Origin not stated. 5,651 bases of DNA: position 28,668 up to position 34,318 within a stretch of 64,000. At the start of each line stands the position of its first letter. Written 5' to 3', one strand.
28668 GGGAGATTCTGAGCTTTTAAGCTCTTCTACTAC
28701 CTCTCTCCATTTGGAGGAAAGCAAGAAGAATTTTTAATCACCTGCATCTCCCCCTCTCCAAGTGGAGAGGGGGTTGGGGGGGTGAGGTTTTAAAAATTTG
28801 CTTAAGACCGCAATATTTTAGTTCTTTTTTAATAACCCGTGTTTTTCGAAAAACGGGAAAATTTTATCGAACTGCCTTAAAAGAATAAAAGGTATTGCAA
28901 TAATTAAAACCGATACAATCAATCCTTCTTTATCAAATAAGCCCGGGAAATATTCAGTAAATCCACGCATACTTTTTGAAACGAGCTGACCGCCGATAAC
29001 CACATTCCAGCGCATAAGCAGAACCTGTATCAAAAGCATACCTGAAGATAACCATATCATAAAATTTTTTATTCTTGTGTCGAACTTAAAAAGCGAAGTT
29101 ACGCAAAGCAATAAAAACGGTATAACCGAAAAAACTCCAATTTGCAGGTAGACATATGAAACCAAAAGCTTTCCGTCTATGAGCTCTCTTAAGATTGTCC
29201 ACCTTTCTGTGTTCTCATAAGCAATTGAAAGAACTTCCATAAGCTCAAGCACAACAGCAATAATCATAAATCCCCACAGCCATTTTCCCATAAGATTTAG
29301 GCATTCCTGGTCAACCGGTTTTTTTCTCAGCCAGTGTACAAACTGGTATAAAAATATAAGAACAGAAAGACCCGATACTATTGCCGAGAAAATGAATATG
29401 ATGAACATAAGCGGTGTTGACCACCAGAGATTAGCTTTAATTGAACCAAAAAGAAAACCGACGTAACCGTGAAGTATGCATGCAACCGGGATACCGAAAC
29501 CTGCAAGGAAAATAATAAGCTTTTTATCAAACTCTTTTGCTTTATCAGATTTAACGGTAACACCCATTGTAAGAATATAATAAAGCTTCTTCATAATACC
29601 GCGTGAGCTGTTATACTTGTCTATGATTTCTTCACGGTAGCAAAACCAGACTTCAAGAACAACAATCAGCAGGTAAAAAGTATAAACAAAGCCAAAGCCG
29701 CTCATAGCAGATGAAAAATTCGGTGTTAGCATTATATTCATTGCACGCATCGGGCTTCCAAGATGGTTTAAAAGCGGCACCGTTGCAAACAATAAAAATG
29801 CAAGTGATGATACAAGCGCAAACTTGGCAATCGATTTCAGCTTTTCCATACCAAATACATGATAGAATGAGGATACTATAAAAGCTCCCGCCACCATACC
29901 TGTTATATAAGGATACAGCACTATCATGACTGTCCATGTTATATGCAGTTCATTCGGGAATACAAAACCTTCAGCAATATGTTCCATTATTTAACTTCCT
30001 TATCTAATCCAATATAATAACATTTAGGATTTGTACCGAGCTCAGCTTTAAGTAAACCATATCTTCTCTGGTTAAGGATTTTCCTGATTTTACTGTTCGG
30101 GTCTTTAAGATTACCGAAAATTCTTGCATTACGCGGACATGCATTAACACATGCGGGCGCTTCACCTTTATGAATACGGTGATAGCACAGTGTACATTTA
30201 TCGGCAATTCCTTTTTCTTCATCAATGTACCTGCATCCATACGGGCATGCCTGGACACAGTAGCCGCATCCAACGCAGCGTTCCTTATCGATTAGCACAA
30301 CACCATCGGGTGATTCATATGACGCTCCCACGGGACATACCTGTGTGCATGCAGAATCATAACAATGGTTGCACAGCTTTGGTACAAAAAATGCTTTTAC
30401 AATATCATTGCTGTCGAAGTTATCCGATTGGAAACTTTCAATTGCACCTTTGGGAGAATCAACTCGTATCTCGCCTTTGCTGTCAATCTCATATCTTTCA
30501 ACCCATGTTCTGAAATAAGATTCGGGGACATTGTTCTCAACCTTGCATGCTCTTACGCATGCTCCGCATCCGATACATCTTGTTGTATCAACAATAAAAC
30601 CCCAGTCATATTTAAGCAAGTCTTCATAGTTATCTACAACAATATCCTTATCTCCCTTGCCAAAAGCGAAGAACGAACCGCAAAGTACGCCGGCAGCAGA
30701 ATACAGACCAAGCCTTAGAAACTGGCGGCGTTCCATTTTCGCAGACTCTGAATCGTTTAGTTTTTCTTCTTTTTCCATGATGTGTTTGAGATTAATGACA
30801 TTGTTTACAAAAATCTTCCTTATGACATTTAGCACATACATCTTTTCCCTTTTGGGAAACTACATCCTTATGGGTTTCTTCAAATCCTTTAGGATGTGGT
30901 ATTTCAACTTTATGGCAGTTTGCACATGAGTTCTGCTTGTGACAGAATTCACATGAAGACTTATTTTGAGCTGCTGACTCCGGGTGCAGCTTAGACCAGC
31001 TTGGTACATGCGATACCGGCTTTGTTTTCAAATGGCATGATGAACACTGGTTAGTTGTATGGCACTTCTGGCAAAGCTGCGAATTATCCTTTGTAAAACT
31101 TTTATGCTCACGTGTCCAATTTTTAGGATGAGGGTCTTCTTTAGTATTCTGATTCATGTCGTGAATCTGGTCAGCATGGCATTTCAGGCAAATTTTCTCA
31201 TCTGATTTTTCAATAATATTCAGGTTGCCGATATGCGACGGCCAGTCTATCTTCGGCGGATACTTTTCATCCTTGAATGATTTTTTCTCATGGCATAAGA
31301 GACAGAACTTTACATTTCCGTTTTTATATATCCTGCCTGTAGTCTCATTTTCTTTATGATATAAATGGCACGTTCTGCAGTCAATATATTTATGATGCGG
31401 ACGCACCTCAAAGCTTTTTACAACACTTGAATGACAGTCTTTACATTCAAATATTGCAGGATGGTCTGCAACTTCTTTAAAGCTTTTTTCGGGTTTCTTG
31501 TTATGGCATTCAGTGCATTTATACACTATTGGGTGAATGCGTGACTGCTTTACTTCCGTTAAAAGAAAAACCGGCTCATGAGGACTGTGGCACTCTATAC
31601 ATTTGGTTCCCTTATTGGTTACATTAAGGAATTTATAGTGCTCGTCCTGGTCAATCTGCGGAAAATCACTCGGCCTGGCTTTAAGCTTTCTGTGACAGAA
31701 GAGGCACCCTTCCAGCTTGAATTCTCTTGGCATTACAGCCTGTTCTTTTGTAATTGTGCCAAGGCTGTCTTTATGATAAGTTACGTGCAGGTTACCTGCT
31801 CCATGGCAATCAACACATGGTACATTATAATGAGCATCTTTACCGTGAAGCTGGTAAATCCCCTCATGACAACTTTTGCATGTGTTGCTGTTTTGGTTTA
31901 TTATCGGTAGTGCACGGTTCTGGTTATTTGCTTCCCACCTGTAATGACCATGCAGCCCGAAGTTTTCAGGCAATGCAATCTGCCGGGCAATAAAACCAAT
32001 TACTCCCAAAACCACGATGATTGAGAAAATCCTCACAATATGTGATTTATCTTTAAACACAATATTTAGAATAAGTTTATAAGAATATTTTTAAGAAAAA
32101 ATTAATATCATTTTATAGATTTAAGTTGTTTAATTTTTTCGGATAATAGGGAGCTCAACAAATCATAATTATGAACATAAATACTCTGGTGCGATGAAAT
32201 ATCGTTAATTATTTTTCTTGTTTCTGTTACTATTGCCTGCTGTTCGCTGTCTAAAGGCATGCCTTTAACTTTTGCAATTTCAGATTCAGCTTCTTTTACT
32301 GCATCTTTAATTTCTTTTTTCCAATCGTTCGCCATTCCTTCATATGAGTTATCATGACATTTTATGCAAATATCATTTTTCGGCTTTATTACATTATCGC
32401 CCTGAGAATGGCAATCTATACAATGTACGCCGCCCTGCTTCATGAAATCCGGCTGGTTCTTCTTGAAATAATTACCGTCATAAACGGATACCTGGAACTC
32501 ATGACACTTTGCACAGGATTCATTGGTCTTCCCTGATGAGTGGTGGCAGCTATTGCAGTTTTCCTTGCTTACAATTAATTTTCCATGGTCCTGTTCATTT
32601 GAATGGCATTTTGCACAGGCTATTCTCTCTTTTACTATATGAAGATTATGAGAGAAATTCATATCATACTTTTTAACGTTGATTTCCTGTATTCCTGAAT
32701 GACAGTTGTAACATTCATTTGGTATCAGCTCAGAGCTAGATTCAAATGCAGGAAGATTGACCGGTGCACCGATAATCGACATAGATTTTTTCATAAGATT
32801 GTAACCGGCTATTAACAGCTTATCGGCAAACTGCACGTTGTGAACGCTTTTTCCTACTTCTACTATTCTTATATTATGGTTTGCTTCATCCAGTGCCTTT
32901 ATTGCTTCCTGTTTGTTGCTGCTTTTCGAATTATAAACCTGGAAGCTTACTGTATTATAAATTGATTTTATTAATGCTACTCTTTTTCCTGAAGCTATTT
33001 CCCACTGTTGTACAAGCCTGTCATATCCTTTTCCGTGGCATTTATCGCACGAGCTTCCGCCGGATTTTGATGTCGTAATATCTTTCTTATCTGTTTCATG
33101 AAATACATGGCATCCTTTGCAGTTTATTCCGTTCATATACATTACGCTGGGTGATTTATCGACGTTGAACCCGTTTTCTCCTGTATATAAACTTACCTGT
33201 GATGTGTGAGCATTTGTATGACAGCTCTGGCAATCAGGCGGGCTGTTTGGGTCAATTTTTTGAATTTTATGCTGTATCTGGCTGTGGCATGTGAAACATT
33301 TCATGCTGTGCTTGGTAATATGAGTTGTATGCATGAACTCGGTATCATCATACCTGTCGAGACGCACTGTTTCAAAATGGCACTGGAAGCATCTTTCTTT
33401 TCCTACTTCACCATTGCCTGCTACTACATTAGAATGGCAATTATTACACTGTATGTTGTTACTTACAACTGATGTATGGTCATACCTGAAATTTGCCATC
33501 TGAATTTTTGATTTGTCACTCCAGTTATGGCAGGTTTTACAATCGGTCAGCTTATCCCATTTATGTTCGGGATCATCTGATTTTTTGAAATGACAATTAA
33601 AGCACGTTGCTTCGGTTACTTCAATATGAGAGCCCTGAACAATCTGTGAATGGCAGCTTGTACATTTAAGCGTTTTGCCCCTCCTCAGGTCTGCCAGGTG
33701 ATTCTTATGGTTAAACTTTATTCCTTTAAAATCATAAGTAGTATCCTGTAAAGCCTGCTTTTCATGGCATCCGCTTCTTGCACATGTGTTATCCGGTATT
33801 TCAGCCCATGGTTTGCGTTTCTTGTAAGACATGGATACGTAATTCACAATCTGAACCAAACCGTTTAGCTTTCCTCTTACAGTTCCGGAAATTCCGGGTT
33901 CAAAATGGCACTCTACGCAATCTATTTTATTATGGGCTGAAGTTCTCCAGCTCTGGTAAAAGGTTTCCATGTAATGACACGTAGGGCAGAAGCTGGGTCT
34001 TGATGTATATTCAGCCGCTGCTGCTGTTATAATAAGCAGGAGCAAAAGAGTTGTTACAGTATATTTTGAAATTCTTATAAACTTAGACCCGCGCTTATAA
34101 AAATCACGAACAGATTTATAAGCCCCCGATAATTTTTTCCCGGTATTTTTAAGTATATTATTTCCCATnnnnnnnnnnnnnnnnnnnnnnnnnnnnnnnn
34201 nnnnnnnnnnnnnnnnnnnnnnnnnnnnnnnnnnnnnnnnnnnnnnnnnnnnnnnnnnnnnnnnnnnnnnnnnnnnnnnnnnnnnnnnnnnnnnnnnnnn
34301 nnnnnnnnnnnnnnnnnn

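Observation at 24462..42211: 17.7 kb supercluster with about 104 haem-binding motifs: candidate complete, uncharacterised extracellular electron-transfer system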

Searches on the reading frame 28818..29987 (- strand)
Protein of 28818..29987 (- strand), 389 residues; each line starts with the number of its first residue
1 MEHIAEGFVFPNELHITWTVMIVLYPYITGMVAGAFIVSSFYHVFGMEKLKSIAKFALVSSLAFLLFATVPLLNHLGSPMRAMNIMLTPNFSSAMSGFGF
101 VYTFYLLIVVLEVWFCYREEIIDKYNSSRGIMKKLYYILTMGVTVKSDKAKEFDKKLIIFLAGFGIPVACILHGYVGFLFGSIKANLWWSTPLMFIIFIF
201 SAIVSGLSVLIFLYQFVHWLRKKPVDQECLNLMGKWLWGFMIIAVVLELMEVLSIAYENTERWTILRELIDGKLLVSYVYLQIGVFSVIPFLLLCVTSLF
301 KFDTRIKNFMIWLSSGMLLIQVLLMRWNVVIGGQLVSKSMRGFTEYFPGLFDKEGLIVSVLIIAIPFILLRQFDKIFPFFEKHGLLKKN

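Call 4: search_protein_families(library=pfam, proteins=[window:28818-29987:-], max_evalue=0.01)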
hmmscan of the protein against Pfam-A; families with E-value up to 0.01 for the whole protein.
window:28818-29987:- (389 aa): 1 family
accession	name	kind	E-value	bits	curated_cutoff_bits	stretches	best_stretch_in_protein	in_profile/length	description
PF03916.19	NrfD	-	1.3e-30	107.6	25.8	1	15-336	8-311/313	Polysulphide reductase, NrfD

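Call 30: search_protein_families(library=ncbifam, proteins=[window:28818-29987:-], max_evalue=0.01)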
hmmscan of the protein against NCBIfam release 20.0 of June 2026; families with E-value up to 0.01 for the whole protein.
window:28818-29987:- (389 aa): 4 families
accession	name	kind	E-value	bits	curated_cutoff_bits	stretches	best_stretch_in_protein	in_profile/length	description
TIGR03148.1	cyt_nit_nrfD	equivalog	1.4e-11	44.3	347.6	1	16-335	8-313/316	cytochrome c nitrite reductase subunit NrfD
NF045798.1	DsrP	equivalog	6.2e-09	35.7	350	2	155-372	147-335/346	sulfate reduction electron transfer complex DsrMKJOP subunit DsrP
NF041784.1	mnquin_red_QrcD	equivalog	2.2e-08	33.8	570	1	22-382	59-403/408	menaquinone reductase integral membrane subunit QrcD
NF045714.1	sulf_resp_HmcC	equivalog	2.3e-08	33.7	550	1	31-383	53-371/376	sulfate respiration complex protein HmcC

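Call 35: search_solved_structures(query=window:28818-29987:-, max_evalue=0.001)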
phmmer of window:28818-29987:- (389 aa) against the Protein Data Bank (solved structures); distinct sequences matched with E-value up to 0.001: 0.

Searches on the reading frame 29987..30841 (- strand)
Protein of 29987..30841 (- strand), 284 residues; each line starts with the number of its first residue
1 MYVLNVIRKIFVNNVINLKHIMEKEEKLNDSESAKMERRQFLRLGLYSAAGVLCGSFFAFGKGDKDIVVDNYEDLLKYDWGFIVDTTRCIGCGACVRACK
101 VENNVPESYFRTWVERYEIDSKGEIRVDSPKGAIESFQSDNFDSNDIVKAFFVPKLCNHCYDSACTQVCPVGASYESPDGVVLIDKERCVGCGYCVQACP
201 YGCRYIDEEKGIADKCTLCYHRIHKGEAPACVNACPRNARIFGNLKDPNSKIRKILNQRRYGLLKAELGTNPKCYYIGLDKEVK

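Call 4: search_protein_families(library=pfam, proteins=[window:29987-30841:-], max_evalue=0.01)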
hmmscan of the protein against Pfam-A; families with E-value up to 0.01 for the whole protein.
window:29987-30841:- (284 aa): 13 families
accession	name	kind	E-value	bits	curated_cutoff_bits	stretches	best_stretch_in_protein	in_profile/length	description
PF13247.11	Fer4_11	-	8.2e-26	90.6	26.2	1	149-244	2-99/100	4Fe-4S dicluster domain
PF12797.12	Fer4_2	-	1.2e-17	63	24.5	2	181-201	2-22/22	4Fe-4S binding domain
PF12838.12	Fer4_7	-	7.9e-16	58.7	27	3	88-173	1-52/52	4Fe-4S dicluster domain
PF00037.32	Fer4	-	9e-16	57.4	21.1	2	183-204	2-23/24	4Fe-4S binding domain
PF12837.12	Fer4_6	-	2.4e-15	56.1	25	3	181-202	1-22/24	4Fe-4S binding domain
PF13237.11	Fer4_10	-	7e-14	51.9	25.5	3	152-200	4-53/53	4Fe-4S dicluster domain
PF13187.11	Fer4_9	-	3.2e-12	46.7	27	4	88-173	1-51/52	4Fe-4S dicluster domain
PF12798.12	Fer4_3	-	2e-09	38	27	0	157-173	1-15/15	4Fe-4S binding domain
PF12800.12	Fer4_4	-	6.1e-08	32.8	24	2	87-101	2-16/17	4Fe-4S binding domain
PF13534.11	Fer4_17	-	1.3e-07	32.5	22.2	0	88-119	1-31/61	4Fe-4S dicluster domain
PF25160.1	LdpA_Fe-S-bd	-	1.3e-06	28.5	27.6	1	163-202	7-41/49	LdpA Fe-S cluster-binding domain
PF13183.11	Fer4_8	-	3e-06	28.1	27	1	87-172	3-67/68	4Fe-4S dicluster domain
PF14697.11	Fer4_21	-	0.00014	22.3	35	0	84-101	3-20/59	4Fe-4S dicluster domain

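Call 30: search_protein_families(library=ncbifam, proteins=[window:29987-30841:-], max_evalue=0.01)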
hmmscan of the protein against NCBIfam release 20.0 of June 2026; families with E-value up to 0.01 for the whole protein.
window:29987-30841:- (284 aa): 69 families (the best 25 are shown)
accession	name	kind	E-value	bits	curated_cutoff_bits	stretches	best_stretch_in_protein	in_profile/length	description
NF011569.0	PRK14993.1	equivalog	2.1e-62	210.7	416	1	37-281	4-226/244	tetrathionate reductase subunit TtrB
NF045797.1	DsrO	equivalog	3.9e-57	193.4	200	1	35-277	2-234/235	sulfate reduction electron transfer complex DsrMKJOP subunit DsrO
TIGR03149.1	cyt_nit_nrfC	equivalog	1.4e-46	158.6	377.6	1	73-281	32-220/225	cytochrome c nitrite reductase Fe-S protein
NF041715.1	arsenate_red_ArrB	equivalog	3.2e-43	147.9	450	3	211-277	159-225/233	arsenate respiratory reductase iron-sulfur subunit ArrB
TIGR03478.1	DMSO_red_II_bet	subfamily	1.2e-37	129.5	480.7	1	150-277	124-253/321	DMSO reductase family type II enzyme, iron-sulfur subunit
NF008134.0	PRK10882.1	equivalog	4.5e-36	124.5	263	1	36-256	2-219/329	hydrogenase 2 operon protein HybA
TIGR02951.1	DMSO_dmsB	equivalog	5.4e-35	120.8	214.1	1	80-247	2-155/161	DMSO/selenate family reductase complex B subunit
NF045715.1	sulf_resp_HmcB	equivalog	1.1e-32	113.4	420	1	38-247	2-200/307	sulfate respiration complex iron-sulfur protein HmcB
NF042979.1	EthbenzDh_ebdB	equivalog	1.7e-32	112.6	740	1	151-277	147-275/354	ethylbenzene dehydrogenase subunit beta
NF041782.1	mnquin_red_QrcC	equivalog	8.8e-30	104.1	400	2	80-206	1-118/239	menaquinone reductase iron-sulfur cluster-binding subunit QrcC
TIGR01582.1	FDH-beta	equivalog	1.9e-26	92.9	334.7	1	82-258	24-195/283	formate dehydrogenase subunit beta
NF038355.1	FDH3_beta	equivalog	8.5e-24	84.6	240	2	156-220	53-122/180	formate dehydrogenase FDH3 subunit beta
TIGR01660.1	narH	equivalog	3.7e-22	78.4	524.05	1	124-253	150-280/492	nitrate reductase subunit beta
NF007382.0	PRK09898.1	equivalog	1.3e-16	60.8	213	2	152-238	118-196/208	ferredoxin-like protein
NF007658.0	PRK10330.1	equivalog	1.3e-16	60.6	260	1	155-241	56-153/181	electron transport protein HydN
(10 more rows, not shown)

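Call 36: search_solved_structures(query=window:29987-30841:-, max_evalue=1e-20)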
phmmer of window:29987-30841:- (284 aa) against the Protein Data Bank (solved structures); distinct sequences matched with E-value up to 1e-20: 9.
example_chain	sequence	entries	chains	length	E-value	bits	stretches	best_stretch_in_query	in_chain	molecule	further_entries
2vpw_B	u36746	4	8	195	5.6e-46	160.1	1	151-279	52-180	NRFC PROTEIN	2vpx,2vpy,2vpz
6cz7_B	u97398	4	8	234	4e-37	131.1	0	210-277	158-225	4Fe-4S ferredoxin, iron-sulfur binding domain protein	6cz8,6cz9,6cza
2ivf_B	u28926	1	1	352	3.2e-33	118.2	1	151-277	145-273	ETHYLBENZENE DEHYDROGENASE BETA-SUBUNIT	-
4ydd_B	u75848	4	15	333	3.8e-29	104.8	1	149-277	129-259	DMSO reductase family type II enzyme, iron-sulfur subunit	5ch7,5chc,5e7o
6f0k_B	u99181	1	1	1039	1e-22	83.7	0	74-205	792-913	Fe-S-cluster-containing hydrogenase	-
1kqf_B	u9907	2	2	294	2.9e-22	82.3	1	80-248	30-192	FORMATE DEHYDROGENASE, NITRATE-INDUCIBLE, IRON-SULFUR SUBUNIT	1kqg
1q16_B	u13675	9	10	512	3.2e-22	82.1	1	142-246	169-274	Respiratory nitrate reductase 1 beta chain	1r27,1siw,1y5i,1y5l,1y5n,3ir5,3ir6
1y4z_B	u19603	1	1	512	1.1e-21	80.3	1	142-246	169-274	Respiratory nitrate reductase 1 beta chain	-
3egw_B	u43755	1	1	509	1.9e-21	79.6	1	142-246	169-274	Respiratory nitrate reductase 1 beta chain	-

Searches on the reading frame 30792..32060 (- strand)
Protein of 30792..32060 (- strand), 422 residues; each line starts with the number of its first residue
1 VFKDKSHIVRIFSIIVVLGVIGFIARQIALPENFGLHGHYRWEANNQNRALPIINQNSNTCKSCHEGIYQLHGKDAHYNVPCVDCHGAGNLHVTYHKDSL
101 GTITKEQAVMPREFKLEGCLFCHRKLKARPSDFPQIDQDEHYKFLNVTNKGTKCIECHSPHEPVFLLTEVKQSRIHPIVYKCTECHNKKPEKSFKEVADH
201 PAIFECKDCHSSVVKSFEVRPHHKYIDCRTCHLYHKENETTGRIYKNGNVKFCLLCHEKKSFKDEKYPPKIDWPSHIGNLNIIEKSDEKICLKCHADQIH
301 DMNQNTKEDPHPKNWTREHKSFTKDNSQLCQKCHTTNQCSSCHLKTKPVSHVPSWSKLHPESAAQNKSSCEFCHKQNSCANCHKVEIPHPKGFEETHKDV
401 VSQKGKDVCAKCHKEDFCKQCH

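Call 4: search_protein_families(library=pfam, proteins=[window:30792-32060:-], max_evalue=0.01)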
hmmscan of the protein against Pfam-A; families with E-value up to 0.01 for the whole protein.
window:30792-32060:- (422 aa): 4 families
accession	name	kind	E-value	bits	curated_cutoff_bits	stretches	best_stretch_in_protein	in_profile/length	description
PF14537.11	Cytochrom_c3_2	-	1.6e-10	41.7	25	1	111-163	21-69/79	Cytochrome c3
PF14522.11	Cytochrome_C7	-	2.5e-09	37.3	24.8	1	176-232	8-66/67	Cytochrome c7 and related cytochrome c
PF22113.1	Mtrc-MtrF_II-IV_dom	-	3.2e-09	37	30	1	205-383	8-175/176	Outer membrane cytochrome MtrC/MtrF-like, domains II/IV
PF09699.15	Paired_CXXCH_1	-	0.0004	20.4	20.6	0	227-261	8-40/41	Doubled CXXCH motif (Paired_CXXCH_1)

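Call 30: search_protein_families(library=ncbifam, proteins=[window:30792-32060:-], max_evalue=0.01)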
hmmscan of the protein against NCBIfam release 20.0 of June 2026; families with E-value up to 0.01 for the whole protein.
window:30792-32060:- (422 aa): 4 families
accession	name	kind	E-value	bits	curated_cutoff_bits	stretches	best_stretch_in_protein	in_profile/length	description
TIGR03508.1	decahem_SO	subfamily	1.2e-07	31.5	192.2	1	59-211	3-151/258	DmsE family decaheme c-type cytochrome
NF008659.0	PRK11659.1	equivalog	9.8e-07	28.6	184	1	222-268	132-178/188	cytochrome c nitrite reductase pentaheme subunit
NF041028.1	decahem_GSU2203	exception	5.9e-06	25.7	325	1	58-212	36-183/317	GSU2203 family decaheme c-type cytochrome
TIGR03146.1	cyt_nit_nrfB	equivalog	2.5e-05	24.6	166.6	2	142-212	75-143/145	cytochrome c nitrite reductase pentaheme subunit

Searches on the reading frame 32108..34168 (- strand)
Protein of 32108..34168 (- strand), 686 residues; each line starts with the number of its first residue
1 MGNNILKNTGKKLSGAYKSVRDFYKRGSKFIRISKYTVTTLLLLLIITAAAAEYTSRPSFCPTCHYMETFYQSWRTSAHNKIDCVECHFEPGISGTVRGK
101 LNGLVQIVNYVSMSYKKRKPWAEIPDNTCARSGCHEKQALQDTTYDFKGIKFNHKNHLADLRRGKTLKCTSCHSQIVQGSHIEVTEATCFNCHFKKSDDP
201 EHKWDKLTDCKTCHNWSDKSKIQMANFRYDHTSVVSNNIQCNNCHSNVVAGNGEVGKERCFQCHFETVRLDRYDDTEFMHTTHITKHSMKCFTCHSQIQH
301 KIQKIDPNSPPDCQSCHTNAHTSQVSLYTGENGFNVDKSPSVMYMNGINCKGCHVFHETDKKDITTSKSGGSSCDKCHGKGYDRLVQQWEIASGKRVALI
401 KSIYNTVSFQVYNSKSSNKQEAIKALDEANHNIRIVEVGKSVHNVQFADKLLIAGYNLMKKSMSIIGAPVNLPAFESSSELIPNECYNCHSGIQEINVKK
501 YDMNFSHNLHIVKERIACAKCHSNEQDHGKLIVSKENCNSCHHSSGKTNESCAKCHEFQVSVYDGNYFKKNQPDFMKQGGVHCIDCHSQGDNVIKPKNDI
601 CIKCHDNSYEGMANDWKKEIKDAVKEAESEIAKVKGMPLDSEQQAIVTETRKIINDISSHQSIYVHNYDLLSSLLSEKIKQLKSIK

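Call 4: search_protein_families(library=pfam, proteins=[window:32108-34168:-], max_evalue=0.01)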
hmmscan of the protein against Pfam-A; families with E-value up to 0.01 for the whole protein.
window:32108-34168:- (686 aa): 5 families
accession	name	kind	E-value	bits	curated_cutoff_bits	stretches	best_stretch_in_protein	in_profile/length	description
PF14522.11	Cytochrome_C7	-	1.5e-23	82.8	24.8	6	151-215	2-67/67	Cytochrome c7 and related cytochrome c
PF14537.11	Cytochrom_c3_2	-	1.3e-19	70.8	25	5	286-378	4-78/79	Cytochrome c3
PF22113.1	Mtrc-MtrF_II-IV_dom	-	3e-16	59.9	30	2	234-382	3-167/176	Outer membrane cytochrome MtrC/MtrF-like, domains II/IV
PF02085.21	Cytochrom_CIII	-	4.8e-12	46.5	22.9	2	224-317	18-101/101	Class III cytochrome C family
PF03264.19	Cytochrom_NNT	-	7e-06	26.3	24.1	1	38-177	16-168/174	NapC/NirT cytochrome c family, N-terminal region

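Call 30: search_protein_families(library=ncbifam, proteins=[window:32108-34168:-], max_evalue=0.01)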
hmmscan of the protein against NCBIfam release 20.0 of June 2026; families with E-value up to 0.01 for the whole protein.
window:32108-34168:- (686 aa): 10 families
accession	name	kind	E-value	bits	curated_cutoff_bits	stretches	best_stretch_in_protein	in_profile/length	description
TIGR03153.1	cytochr_NrfH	equivalog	5.7e-14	52.4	134.2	1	37-176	7-136/138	cytochrome c nitrite reductase small subunit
TIGR03508.1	decahem_SO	subfamily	1.6e-10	40.9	192.2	1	122-325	30-228/258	DmsE family decaheme c-type cytochrome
NF045713.1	CxxCH_16_HmcA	equivalog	2.5e-08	33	400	1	207-388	76-262/541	sulfate respiration complex hexadecaheme cytochrome HmcA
NF040967.1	cytc_ExtN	equivalog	8.6e-07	28.1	200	1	508-612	31-144/415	selenite/tellurite reduction operon c-type cytochrome ExtN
NF041028.1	decahem_GSU2203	exception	1.1e-06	28.1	325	1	249-380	28-157/317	GSU2203 family decaheme c-type cytochrome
NF040968.1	FeS_ExtO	equivalog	1.1e-06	27.7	200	1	508-612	31-144/416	selenite/tellurite reduction operon b-type cytochrome iron-sulfur cluster-binding subunit ExtO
TIGR03507.1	decahem_SO1788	subfamily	5e-05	22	209.3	1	240-422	163-343/672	OmcA/MtrC family decaheme c-type cytochrome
NF041781.1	mnquin_red_QrcA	equivalog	6.7e-05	22.6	180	0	149-198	30-76/174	menaquinone reductase multiheme cytochrome c subunit QrcA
NF045722.1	c3_cytochr_TmcA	equivalog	0.0052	16.6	114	0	349-380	59-89/125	acidic tetraheme cytochrome c3 TmcA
TIGR03146.1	cyt_nit_nrfB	equivalog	0.0058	16.9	166.6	0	548-589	10-49/145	cytochrome c nitrite reductase pentaheme subunit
